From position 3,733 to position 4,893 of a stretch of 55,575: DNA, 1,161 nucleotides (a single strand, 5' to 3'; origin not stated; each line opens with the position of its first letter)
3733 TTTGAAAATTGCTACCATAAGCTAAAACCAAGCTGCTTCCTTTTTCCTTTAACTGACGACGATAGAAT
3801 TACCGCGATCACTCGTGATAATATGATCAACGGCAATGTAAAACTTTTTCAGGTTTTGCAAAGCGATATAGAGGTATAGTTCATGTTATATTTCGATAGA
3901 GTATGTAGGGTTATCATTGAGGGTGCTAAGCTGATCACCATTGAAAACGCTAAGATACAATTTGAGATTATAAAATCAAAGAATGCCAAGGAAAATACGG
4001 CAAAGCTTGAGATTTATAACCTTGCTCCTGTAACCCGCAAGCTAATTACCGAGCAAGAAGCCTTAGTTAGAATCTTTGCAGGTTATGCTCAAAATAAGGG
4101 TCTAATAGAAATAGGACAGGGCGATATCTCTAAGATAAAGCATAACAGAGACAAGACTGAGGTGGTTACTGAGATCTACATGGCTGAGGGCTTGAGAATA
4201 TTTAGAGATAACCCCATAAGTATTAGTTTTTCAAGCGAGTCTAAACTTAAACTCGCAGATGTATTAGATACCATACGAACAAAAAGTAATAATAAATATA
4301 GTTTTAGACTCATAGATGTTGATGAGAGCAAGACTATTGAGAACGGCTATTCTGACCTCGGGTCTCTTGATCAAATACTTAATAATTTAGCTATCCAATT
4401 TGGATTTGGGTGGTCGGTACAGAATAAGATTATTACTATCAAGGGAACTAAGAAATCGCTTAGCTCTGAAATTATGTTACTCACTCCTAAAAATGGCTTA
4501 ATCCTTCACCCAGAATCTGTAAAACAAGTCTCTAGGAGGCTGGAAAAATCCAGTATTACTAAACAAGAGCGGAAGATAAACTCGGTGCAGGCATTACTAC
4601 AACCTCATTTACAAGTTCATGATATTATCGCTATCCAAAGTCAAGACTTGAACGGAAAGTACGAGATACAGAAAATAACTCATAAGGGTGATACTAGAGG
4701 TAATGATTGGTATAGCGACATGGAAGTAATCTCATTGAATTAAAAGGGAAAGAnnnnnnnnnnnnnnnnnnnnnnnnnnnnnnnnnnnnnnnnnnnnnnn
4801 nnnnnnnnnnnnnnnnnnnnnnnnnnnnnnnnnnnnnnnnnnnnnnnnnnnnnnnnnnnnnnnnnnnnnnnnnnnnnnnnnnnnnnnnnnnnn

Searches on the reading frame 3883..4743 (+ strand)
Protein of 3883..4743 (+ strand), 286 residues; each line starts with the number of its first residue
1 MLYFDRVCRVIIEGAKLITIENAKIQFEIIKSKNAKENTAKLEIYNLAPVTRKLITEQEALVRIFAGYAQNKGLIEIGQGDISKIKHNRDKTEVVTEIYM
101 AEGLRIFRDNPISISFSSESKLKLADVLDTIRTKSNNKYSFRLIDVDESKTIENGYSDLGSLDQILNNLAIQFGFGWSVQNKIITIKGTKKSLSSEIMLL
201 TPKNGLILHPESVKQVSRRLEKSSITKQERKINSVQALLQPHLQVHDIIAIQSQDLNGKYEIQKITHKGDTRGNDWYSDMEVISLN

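Call 32: search_protein_families(library=pfam, proteins=[window:3883-4743:+], max_evalue=0.01)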
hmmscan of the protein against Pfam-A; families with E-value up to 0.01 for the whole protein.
window:3883-4743:+ (286 aa): 2 families
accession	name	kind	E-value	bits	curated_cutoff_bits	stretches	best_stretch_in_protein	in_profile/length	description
PF22759.1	E217_GP41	-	0.00051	19.8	27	0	15-211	11-221/279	Baseplate hub gp41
PF23357.1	DUF7088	-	0.0085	16.7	27.8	0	123-159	42-78/105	Domain of unknown function (DUF7088)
